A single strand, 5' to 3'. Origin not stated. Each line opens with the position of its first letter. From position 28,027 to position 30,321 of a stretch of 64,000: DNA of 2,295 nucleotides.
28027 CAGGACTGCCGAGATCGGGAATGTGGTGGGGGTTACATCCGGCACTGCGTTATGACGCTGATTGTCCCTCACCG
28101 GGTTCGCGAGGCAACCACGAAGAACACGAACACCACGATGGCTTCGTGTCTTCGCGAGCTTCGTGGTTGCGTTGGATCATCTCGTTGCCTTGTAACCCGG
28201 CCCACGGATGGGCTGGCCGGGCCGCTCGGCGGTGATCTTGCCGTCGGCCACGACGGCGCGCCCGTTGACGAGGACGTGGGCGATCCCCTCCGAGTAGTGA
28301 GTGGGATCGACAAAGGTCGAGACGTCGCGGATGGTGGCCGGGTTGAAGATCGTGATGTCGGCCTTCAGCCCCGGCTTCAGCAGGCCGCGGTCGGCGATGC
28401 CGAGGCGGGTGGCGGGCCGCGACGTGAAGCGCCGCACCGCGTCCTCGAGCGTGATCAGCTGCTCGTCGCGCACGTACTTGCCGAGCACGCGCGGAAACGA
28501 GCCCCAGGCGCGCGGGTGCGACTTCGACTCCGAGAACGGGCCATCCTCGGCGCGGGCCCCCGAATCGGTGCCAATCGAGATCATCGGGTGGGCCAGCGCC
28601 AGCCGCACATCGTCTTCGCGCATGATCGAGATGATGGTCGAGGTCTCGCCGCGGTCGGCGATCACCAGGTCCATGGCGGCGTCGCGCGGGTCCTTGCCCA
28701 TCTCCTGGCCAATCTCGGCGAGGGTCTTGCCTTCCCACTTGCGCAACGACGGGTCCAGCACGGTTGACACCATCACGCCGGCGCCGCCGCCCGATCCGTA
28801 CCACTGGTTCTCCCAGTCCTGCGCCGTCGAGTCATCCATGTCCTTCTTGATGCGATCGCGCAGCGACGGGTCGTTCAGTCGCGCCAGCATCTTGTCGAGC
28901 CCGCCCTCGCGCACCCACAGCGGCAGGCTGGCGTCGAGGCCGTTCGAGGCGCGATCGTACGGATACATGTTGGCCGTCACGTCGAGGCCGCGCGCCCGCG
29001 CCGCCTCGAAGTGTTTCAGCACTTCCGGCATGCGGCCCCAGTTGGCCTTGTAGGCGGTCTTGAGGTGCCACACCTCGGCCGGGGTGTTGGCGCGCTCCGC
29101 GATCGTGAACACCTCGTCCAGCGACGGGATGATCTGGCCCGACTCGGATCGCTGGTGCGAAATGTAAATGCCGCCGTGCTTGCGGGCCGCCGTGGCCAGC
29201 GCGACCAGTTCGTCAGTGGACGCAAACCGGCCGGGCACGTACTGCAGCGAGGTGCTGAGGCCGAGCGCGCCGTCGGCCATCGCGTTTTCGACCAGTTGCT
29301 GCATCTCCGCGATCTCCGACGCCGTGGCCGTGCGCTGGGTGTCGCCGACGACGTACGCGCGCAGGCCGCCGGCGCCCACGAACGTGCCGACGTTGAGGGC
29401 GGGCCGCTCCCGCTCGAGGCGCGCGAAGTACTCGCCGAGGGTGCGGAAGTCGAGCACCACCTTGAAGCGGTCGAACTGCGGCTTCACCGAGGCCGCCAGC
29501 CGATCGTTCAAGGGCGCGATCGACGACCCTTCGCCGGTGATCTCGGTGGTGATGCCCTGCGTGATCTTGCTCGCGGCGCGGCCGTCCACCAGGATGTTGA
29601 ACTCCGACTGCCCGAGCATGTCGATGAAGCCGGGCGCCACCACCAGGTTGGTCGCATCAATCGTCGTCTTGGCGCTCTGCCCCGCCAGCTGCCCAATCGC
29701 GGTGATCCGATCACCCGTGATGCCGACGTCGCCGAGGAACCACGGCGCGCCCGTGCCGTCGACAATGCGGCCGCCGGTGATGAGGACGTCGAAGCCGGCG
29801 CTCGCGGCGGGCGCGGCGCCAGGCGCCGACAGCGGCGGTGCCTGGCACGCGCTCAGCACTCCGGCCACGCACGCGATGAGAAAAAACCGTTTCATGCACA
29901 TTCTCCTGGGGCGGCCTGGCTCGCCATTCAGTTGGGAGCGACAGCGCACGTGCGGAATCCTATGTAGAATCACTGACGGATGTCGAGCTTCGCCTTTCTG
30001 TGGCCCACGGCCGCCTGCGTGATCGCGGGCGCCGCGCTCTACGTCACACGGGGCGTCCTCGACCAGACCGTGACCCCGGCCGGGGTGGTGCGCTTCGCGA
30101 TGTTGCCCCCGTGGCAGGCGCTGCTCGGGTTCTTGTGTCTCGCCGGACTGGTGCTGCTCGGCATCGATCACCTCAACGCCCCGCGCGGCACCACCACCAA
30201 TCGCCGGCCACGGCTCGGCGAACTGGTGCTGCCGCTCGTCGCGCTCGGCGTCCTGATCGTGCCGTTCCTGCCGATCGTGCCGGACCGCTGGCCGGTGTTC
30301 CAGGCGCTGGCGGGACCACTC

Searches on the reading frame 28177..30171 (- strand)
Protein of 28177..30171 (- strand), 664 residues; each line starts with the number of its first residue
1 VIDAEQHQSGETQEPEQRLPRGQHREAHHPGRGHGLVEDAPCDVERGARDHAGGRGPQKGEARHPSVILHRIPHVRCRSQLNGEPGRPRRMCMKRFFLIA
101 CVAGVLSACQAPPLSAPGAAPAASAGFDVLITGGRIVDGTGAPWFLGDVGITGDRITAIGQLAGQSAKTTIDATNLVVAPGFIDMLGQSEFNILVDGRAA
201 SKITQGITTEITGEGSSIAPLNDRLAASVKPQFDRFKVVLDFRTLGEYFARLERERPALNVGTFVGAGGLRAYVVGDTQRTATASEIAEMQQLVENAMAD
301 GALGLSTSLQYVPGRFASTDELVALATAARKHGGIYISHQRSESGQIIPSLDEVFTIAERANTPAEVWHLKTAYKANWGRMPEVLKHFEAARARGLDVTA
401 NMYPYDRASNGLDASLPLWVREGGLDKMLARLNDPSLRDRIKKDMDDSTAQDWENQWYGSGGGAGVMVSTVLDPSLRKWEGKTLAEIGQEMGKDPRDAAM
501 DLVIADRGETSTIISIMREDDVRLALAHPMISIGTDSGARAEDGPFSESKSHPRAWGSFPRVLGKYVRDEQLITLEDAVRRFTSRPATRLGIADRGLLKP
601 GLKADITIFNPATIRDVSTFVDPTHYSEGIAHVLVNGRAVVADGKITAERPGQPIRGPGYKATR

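Call 10: search_protein_families(library=pfam, proteins=[window:28177-30171:-], max_evalue=0.001)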
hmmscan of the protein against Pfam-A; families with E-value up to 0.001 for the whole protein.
window:28177-30171:- (664 aa): 2 families
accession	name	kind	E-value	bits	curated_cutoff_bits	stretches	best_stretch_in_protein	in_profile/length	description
PF07969.17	Amidohydro_3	-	1.6e-18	67.9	29.7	1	170-641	2-472/472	Amidohydrolase family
PF01979.26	Amidohydro_1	-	1.7e-05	24.7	25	1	531-640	245-345/345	Amidohydrolase family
